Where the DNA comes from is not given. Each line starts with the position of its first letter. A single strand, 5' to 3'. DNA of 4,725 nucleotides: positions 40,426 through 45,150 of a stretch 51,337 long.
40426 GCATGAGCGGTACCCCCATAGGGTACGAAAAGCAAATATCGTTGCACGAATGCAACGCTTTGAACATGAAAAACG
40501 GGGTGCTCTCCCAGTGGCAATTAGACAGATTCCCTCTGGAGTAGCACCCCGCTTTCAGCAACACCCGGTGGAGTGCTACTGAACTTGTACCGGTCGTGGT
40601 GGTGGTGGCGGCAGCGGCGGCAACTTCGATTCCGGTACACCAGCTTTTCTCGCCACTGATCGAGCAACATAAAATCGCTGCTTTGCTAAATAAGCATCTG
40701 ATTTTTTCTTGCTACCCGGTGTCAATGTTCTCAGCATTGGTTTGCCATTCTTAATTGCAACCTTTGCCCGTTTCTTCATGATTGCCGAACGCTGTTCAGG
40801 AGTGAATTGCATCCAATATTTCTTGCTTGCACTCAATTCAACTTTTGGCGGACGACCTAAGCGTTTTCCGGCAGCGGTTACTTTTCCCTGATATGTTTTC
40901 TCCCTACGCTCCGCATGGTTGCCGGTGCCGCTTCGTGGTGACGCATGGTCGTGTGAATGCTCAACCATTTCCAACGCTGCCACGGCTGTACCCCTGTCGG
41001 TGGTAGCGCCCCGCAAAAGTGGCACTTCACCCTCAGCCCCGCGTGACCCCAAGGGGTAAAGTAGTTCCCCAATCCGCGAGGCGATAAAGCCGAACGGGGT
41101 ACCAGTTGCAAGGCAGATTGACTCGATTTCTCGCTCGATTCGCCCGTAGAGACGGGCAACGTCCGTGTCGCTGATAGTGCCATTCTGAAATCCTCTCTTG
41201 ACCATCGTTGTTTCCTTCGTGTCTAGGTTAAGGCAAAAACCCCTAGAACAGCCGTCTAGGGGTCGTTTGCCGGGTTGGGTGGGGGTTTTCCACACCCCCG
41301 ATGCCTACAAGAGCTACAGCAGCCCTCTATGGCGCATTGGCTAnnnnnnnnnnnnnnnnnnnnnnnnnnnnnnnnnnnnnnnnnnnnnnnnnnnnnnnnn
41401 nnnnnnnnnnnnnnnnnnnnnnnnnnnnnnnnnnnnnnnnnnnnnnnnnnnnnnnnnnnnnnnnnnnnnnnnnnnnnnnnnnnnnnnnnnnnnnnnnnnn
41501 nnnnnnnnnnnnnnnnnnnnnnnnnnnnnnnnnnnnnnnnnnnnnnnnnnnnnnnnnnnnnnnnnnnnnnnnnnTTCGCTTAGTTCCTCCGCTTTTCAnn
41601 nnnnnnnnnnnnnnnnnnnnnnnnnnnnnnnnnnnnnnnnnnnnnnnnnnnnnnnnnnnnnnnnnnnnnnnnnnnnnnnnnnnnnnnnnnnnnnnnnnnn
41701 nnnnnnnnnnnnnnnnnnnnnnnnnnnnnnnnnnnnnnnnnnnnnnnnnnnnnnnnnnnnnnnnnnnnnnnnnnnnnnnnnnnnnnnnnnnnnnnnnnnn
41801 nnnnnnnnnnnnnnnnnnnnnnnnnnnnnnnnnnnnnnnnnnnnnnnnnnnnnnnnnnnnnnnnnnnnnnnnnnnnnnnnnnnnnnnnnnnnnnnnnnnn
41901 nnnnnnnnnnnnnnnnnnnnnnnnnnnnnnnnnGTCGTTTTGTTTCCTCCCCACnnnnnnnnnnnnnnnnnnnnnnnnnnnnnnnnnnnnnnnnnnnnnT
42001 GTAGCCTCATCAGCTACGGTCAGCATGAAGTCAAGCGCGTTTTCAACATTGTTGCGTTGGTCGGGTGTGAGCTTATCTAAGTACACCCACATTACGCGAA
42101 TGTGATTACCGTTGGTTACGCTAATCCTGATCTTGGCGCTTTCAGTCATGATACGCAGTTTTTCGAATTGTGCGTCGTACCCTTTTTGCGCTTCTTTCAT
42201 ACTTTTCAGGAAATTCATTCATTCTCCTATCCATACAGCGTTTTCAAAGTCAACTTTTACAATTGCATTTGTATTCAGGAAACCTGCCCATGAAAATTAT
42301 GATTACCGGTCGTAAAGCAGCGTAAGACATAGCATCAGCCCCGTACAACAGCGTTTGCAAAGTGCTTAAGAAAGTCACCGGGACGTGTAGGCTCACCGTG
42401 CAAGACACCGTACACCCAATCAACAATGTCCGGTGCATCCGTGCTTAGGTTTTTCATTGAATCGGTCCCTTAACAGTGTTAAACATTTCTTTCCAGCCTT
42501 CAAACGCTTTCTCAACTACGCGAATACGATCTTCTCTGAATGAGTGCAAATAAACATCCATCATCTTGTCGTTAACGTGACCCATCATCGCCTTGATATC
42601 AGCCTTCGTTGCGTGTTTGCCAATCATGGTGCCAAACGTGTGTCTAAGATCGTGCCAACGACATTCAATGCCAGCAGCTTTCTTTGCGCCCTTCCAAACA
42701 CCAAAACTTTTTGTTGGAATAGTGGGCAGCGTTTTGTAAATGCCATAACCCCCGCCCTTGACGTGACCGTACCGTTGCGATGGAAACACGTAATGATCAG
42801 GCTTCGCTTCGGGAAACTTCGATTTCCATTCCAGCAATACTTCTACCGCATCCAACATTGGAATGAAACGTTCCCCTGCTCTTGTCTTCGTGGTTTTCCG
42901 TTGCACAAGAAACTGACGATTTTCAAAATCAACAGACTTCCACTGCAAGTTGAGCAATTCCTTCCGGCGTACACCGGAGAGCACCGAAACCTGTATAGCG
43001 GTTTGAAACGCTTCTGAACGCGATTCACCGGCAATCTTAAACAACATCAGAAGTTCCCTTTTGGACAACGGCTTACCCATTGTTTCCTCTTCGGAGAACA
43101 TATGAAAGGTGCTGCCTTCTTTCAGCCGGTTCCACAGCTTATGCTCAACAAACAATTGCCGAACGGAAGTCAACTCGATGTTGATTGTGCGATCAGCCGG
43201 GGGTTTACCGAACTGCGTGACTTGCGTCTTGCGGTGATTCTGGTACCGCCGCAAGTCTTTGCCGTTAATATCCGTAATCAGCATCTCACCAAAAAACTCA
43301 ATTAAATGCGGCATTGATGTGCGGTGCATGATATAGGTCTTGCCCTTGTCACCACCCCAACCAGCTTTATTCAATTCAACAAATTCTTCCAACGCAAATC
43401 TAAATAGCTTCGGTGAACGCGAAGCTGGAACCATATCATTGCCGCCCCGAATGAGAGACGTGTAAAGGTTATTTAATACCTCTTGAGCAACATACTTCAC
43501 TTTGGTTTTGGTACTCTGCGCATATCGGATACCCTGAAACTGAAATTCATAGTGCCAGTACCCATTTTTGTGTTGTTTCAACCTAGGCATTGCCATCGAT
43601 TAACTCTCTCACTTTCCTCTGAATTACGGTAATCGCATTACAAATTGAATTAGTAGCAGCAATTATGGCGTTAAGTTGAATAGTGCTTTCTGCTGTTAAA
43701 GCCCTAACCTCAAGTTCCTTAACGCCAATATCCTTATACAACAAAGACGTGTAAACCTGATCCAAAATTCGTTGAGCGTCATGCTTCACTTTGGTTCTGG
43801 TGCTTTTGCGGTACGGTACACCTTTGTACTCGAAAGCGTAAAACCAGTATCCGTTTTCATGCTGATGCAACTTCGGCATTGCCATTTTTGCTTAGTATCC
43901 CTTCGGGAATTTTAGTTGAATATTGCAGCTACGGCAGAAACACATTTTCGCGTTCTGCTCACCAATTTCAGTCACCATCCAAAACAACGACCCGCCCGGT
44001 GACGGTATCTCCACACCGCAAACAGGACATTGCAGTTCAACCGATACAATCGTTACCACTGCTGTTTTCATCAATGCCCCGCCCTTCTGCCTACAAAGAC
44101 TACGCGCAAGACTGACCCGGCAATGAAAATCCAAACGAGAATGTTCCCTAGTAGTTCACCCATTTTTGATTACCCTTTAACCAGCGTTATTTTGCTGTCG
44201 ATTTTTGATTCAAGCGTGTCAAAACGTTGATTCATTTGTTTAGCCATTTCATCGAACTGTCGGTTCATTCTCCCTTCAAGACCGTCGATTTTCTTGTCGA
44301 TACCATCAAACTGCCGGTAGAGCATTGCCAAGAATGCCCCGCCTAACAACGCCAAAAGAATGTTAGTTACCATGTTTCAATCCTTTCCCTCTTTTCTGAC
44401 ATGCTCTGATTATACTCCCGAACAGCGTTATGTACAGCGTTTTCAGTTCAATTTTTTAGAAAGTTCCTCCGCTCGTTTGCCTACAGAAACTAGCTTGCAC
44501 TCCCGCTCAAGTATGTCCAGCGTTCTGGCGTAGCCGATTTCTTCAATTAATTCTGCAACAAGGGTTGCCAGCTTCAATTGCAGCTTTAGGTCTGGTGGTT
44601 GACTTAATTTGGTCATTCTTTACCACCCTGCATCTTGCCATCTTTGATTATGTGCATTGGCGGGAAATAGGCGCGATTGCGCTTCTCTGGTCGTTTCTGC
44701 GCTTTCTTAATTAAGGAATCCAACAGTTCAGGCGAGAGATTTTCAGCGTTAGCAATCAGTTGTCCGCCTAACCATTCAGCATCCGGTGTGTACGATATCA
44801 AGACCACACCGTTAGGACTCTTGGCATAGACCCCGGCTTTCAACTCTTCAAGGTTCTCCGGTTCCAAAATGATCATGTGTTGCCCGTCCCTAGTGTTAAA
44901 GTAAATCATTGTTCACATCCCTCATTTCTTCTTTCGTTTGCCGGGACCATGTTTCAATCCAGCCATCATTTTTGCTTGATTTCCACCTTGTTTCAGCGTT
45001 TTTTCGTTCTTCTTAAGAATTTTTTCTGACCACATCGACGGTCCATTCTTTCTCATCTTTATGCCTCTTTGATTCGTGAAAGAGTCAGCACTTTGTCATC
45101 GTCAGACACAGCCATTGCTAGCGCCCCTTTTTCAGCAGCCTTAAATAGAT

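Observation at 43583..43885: Stand-alone duplicate of the integrase N-terminal domain, overlapping the integrase start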

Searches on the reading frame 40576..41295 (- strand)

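Call 4: search_protein_families(library=pfam, proteins=[window:40576-41295:-], max_evalue=1)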
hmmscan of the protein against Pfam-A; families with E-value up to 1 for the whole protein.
window:40576-41295:- (239 aa): 0 families

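Call 23: search_protein_families(library=phrogs, proteins=[window:40576-41295:-], max_evalue=0.1)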
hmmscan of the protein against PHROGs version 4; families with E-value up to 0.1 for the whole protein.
window:40576-41295:- (239 aa): 1 family
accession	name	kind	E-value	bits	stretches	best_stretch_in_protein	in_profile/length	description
phrog_12127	-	unknown function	0.048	14.2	1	127-190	215-271/414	-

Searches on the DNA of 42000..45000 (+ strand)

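Call 8: search_dna_similar(query=window:42000-45000:+, collection=phages, mode=distant)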
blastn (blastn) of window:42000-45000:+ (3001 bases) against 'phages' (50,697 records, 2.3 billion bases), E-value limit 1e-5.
No match.
